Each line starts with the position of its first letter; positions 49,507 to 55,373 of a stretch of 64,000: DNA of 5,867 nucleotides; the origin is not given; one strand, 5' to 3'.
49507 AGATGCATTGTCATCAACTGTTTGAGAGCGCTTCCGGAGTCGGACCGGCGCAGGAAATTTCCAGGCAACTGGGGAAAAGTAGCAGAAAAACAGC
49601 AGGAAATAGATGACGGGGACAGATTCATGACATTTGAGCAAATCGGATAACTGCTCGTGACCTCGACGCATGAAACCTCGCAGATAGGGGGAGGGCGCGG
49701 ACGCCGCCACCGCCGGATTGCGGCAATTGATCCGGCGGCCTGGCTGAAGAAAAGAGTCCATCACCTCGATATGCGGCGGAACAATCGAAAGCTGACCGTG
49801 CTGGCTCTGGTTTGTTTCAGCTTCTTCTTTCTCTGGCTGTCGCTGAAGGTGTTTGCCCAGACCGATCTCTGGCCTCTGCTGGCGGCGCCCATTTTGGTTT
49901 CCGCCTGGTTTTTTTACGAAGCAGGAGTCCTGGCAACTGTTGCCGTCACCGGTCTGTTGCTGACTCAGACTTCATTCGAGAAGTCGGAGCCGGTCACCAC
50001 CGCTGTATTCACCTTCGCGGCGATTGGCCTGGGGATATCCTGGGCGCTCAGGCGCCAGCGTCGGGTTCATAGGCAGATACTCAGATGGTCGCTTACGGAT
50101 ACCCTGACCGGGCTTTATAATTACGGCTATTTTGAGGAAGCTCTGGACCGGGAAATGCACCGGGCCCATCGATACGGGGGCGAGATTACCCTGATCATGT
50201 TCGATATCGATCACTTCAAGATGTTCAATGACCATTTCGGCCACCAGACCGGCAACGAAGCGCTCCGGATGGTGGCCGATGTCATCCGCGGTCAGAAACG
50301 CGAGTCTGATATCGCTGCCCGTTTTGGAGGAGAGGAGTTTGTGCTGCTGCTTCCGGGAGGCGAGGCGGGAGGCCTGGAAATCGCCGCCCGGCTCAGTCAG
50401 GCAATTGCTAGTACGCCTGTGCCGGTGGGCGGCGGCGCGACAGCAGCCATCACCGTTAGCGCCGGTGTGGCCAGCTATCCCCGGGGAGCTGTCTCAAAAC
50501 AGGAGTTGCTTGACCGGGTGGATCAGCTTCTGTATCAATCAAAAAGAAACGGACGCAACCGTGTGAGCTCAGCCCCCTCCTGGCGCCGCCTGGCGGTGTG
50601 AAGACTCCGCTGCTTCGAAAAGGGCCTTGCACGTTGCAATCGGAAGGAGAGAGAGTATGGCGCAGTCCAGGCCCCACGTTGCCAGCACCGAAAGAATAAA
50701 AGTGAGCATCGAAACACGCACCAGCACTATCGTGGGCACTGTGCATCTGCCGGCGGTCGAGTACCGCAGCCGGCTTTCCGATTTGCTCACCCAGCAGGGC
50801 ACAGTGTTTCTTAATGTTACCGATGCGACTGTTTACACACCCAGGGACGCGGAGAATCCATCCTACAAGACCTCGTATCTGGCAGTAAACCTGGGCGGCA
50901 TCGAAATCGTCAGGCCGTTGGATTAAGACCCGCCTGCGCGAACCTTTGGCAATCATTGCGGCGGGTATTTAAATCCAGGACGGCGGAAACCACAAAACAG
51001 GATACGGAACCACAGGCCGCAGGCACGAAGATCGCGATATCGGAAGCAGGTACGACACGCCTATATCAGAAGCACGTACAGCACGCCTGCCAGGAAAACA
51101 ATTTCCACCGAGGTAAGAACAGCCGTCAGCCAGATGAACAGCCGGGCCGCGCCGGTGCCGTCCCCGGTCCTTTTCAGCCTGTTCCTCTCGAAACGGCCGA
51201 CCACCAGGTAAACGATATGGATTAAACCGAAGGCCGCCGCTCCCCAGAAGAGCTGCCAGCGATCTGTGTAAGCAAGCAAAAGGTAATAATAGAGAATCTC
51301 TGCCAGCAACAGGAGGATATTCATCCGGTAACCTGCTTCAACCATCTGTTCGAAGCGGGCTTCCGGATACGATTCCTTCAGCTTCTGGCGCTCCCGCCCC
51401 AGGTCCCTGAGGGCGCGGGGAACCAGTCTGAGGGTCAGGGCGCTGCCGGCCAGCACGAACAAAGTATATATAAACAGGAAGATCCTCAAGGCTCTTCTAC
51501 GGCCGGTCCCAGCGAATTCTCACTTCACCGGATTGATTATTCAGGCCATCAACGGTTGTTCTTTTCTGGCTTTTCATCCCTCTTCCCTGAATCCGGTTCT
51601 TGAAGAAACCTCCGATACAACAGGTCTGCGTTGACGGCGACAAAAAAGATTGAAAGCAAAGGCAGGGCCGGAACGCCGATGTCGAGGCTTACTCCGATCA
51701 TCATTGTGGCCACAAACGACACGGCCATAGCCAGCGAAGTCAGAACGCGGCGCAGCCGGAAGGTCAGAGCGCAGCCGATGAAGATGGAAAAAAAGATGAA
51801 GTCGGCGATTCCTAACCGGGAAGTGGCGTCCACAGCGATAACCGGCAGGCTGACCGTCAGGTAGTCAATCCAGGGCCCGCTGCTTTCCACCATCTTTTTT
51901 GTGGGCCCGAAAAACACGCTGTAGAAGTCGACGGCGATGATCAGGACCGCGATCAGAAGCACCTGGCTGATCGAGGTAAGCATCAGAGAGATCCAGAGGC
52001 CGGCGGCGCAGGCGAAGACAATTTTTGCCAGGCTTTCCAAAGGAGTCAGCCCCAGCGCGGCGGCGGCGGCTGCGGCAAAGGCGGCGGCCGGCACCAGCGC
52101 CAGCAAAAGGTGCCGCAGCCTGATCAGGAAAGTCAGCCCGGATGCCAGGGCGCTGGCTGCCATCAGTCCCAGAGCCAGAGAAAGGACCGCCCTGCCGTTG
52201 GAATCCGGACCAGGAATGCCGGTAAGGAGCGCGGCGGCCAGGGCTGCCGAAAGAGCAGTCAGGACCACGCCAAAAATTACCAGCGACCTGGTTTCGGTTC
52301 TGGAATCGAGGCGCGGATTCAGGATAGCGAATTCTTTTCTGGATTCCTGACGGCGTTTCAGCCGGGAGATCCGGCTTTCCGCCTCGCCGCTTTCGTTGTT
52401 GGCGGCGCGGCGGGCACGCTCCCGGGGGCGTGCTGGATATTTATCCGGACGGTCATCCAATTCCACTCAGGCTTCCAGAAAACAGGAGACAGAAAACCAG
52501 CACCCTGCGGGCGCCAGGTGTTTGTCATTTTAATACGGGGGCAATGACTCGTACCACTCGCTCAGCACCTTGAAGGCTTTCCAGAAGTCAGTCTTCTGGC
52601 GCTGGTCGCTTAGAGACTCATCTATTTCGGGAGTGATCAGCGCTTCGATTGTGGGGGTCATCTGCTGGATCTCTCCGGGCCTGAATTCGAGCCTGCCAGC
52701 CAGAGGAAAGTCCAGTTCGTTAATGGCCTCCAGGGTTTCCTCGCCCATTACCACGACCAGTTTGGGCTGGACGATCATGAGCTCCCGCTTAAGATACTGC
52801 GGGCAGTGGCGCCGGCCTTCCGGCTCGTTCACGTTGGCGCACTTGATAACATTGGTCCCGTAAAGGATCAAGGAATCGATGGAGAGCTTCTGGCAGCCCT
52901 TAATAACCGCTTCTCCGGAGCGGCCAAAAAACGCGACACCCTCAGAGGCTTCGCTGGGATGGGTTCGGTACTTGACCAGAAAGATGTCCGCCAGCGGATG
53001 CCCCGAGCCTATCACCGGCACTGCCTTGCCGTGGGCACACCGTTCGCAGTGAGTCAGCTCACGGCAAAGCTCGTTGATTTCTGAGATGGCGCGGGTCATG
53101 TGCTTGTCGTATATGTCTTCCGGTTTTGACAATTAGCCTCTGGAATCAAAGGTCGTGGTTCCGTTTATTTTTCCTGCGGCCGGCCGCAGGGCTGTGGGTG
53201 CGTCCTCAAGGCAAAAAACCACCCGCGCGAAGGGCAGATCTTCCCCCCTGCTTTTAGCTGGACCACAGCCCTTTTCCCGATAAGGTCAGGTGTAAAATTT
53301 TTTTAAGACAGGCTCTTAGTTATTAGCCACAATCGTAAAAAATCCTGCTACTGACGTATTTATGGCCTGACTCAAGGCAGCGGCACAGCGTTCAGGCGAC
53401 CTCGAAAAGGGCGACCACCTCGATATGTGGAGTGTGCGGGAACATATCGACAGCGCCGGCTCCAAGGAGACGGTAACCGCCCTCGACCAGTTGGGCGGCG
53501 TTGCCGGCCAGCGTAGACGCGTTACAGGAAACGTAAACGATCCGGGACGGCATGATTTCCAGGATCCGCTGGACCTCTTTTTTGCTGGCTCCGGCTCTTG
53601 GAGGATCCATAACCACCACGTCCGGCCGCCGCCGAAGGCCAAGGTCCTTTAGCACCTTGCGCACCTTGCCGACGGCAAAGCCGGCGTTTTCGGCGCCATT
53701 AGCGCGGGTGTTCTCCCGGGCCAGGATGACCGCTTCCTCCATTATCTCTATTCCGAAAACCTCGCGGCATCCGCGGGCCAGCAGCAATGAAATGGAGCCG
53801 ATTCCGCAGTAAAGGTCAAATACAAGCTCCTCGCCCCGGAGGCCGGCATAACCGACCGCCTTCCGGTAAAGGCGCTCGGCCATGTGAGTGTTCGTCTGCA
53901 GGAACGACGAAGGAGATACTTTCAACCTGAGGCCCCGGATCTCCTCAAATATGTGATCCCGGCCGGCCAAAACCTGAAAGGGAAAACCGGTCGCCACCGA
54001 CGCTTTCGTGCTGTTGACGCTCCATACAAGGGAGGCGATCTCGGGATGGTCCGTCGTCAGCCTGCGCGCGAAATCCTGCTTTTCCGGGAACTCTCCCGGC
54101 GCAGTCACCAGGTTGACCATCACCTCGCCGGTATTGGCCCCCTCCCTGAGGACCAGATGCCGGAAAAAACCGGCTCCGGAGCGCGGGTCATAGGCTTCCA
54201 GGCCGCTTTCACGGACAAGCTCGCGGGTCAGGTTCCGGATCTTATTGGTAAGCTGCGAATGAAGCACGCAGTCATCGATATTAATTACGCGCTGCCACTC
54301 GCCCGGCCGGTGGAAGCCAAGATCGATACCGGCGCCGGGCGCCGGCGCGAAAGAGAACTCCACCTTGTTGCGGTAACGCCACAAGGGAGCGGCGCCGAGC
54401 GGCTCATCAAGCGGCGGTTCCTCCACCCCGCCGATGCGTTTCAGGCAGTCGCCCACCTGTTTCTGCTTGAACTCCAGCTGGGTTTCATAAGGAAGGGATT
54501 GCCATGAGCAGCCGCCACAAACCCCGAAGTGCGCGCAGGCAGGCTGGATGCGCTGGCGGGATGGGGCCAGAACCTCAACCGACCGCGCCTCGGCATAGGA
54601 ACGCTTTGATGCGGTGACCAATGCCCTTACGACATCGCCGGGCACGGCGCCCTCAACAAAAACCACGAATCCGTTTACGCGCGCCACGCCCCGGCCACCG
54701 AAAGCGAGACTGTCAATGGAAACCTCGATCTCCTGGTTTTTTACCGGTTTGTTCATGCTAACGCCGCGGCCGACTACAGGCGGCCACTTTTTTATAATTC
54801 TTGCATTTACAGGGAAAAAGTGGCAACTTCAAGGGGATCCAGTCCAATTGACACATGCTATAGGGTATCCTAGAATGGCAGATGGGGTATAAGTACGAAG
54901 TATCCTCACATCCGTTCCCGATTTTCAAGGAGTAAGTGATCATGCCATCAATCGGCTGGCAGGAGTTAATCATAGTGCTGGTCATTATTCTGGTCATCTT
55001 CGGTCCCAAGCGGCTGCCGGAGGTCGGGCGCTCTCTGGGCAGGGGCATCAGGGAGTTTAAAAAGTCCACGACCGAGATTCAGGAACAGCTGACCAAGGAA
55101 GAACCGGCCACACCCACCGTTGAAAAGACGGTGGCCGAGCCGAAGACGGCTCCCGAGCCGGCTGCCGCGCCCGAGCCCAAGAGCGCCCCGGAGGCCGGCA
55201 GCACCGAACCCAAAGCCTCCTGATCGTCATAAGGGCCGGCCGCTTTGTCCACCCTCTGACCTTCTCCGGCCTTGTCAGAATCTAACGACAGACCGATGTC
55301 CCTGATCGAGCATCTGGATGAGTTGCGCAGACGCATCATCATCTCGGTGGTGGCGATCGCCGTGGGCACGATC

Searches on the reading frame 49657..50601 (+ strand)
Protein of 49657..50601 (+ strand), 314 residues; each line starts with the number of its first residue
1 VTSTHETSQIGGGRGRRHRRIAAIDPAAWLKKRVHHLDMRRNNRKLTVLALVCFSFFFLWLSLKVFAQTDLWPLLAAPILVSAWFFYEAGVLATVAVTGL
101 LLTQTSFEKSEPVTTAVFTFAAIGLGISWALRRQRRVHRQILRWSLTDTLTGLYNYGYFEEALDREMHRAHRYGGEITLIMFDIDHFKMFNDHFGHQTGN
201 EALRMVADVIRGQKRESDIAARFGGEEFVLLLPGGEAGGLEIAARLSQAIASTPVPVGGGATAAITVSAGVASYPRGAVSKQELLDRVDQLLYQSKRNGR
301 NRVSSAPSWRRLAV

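Call 9: search_protein_families(library=pfam, proteins=[window:49657-50601:+], max_evalue=0.00001)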
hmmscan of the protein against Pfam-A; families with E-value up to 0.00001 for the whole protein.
window:49657-50601:+ (314 aa): 1 family
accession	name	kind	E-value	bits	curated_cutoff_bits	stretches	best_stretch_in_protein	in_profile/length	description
PF00990.26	GGDEF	-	6.6e-42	143.5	23.8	1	146-302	2-161/161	Diguanylate cyclase, GGDEF domain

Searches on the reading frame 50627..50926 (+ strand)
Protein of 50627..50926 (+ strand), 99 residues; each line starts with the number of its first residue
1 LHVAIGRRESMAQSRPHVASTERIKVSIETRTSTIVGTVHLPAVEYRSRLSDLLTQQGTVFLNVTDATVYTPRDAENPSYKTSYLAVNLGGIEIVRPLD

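Call 9: search_protein_families(library=pfam, proteins=[window:50627-50926:+], max_evalue=0.00001)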
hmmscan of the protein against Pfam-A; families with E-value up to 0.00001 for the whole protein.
window:50627-50926:+ (99 aa): 1 family
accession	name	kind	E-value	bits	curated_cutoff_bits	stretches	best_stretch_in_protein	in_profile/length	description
PF20660.2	DUF6812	-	4.3e-13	49.5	27.1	1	34-90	1-51/53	Family of unknown function (DUF6812)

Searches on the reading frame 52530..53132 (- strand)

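Call 9: search_protein_families(library=pfam, proteins=[window:52530-53132:-], max_evalue=0.00001)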
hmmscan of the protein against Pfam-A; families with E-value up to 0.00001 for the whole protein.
window:52530-53132:- (200 aa): 1 family
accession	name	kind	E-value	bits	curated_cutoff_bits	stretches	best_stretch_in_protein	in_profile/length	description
PF03167.25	UDG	-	1.2e-07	32.3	24.3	1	60-153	20-104/141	Uracil DNA glycosylase superfamily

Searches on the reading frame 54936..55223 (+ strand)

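Call 10: search_protein_families(library=pfam, proteins=[window:54936-55223:+], max_evalue=0.001)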
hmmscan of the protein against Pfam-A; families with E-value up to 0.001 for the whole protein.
window:54936-55223:+ (95 aa): 1 family
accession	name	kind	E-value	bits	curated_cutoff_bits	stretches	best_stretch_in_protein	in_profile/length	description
PF02416.21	TatA_B_E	-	1.8e-22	78.8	21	1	6-56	1-51/53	mttA/Hcf106 family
